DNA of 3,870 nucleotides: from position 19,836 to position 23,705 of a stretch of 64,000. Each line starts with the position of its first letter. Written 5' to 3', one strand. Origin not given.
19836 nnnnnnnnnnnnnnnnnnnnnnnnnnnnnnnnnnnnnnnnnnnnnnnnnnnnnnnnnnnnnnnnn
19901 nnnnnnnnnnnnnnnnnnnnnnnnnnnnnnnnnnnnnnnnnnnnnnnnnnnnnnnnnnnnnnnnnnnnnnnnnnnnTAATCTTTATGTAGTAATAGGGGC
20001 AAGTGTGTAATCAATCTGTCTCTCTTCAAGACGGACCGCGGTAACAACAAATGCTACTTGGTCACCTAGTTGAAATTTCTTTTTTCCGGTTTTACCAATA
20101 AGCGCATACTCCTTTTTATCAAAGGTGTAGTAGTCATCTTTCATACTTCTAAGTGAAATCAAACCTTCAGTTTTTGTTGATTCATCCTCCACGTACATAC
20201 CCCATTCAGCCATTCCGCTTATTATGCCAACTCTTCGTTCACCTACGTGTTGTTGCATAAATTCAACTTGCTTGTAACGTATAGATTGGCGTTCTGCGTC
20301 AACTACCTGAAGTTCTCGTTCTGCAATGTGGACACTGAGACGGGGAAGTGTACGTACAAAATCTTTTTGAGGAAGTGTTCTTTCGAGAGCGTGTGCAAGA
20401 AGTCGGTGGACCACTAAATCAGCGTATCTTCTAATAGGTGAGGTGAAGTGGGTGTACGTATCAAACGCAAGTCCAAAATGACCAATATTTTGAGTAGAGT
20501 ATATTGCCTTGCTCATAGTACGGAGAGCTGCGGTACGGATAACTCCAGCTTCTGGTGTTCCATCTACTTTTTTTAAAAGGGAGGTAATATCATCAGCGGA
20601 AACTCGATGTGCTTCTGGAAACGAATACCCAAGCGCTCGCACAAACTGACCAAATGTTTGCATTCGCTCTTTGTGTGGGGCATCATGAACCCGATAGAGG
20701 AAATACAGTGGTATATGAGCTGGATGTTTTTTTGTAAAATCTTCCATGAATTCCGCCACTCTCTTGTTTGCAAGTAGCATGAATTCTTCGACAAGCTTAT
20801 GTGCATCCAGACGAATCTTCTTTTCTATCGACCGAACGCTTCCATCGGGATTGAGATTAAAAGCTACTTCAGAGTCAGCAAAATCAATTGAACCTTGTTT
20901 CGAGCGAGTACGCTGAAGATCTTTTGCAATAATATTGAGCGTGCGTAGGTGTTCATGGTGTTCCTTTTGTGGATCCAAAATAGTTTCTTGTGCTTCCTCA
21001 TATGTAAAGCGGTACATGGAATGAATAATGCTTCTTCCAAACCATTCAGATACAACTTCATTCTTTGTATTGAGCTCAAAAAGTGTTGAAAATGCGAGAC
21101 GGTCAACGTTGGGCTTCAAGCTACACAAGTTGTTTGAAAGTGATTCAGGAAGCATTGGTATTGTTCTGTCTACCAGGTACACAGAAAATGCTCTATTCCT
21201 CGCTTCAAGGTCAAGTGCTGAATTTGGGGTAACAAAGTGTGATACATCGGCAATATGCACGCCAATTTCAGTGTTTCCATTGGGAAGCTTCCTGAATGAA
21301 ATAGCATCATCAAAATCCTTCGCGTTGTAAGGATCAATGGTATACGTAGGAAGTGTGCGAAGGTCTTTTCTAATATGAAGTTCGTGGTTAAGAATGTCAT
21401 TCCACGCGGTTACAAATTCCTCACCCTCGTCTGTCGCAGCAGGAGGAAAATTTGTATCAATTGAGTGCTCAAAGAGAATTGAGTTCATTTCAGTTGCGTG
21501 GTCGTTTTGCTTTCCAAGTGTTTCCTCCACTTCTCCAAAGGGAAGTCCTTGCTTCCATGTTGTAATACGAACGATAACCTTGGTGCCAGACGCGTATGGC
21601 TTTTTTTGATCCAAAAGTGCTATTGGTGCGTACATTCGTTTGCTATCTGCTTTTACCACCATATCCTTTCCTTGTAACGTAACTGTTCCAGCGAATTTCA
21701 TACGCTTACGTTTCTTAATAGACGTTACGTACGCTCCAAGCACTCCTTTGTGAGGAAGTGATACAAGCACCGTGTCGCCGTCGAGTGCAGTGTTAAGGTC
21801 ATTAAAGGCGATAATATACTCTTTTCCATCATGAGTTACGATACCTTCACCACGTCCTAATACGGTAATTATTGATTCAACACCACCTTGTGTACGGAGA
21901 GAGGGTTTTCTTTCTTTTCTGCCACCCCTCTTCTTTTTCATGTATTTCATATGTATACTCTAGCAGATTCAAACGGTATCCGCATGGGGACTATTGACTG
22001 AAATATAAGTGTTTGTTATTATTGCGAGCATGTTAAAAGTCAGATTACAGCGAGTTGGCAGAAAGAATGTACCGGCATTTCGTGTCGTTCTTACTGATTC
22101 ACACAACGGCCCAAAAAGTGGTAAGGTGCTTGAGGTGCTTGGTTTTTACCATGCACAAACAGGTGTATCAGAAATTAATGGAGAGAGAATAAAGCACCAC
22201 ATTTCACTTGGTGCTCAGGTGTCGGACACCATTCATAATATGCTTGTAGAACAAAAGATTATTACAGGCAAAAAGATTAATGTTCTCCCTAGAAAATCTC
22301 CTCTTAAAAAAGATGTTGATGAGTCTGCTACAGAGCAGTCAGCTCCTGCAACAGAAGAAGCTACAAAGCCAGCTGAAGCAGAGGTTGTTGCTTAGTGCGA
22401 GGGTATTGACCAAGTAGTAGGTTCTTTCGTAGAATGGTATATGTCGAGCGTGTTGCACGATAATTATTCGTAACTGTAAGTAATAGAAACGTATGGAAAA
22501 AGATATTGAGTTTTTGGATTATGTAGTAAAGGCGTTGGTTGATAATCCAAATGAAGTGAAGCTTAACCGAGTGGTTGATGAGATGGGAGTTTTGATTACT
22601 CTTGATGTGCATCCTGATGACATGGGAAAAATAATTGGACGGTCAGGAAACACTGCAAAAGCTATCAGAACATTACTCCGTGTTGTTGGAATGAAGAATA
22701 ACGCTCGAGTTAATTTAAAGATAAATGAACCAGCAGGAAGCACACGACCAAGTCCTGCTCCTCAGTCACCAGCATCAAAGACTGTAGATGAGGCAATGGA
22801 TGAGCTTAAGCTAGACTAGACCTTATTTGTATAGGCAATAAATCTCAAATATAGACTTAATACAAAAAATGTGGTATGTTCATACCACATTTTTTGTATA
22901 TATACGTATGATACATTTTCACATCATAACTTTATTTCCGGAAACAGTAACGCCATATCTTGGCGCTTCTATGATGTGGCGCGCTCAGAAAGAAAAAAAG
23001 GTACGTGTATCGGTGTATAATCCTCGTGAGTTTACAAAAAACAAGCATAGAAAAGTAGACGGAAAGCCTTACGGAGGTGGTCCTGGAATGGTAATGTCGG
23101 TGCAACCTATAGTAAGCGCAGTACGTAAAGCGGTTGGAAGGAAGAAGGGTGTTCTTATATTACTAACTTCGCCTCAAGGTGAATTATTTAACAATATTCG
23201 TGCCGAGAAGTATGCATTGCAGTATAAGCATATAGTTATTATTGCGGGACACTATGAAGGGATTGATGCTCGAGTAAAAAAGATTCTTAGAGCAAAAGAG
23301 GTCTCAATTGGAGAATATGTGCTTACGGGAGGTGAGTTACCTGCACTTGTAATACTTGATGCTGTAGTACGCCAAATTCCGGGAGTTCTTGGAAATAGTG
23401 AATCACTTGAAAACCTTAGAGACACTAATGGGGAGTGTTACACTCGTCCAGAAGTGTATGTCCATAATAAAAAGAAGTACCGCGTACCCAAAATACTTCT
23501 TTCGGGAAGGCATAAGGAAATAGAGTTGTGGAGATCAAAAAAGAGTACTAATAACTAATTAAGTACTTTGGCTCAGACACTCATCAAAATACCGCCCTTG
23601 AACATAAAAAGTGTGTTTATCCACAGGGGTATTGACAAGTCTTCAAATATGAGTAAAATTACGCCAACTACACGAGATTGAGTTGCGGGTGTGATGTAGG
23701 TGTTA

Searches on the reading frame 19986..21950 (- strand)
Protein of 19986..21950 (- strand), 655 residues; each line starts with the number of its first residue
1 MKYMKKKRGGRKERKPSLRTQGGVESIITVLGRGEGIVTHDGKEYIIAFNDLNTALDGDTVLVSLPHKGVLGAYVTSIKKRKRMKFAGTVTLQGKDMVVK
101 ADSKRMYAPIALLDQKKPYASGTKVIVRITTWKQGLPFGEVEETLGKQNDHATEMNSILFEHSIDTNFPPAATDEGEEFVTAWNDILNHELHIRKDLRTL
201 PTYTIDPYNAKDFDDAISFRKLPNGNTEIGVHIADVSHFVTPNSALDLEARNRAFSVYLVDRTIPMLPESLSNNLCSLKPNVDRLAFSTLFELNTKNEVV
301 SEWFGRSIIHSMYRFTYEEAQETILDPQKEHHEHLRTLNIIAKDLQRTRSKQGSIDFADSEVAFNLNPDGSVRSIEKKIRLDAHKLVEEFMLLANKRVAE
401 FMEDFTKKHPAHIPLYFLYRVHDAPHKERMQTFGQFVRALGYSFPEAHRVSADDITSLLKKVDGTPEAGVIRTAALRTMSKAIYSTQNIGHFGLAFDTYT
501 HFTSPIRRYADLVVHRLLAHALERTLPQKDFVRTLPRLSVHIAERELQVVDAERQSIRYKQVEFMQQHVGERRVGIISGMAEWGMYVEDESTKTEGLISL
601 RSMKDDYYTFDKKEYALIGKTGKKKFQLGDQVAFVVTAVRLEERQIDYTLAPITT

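Call 12: search_protein_families(library=pfam, proteins=[window:19986-21950:-], max_evalue=0.001)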
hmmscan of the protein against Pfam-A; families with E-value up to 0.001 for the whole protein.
window:19986-21950:- (655 aa): 4 families
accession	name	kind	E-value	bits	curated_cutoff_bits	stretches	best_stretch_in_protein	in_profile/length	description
PF00773.25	RNB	-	2.9e-111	372.3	29.3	1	194-523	1-325/326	RNB domain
PF17876.7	CSD2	-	9.6e-14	51.7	26.2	1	99-169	2-74/74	Cold shock domain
PF17849.7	OB_Dis3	-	7.9e-08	32.7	22.8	1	120-162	32-76/77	Dis3-like cold-shock domain 2 (CSD2)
PF00575.29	S1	-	0.00021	22.1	22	1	569-647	4-70/74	S1 RNA binding domain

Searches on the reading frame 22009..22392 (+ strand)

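Call 12: search_protein_families(library=pfam, proteins=[window:22009-22392:+], max_evalue=0.001)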
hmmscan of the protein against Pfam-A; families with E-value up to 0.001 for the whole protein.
window:22009-22392:+ (128 aa): 1 family
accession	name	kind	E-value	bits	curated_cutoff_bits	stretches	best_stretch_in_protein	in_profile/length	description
PF00886.24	Ribosomal_S16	-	4.2e-12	46.3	27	1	15-72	1-62/62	Ribosomal protein S16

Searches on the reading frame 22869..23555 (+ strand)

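Call 12: search_protein_families(library=pfam, proteins=[window:22869-23555:+], max_evalue=0.001)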
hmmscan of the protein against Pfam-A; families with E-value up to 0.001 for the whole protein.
window:22869-23555:+ (229 aa): 1 family
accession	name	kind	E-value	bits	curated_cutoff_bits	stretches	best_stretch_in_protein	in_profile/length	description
PF01746.26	tRNA_m1G_MT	-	2.5e-43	148.5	27.3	1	38-227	3-187/195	tRNA (Guanine-1)-methyltransferase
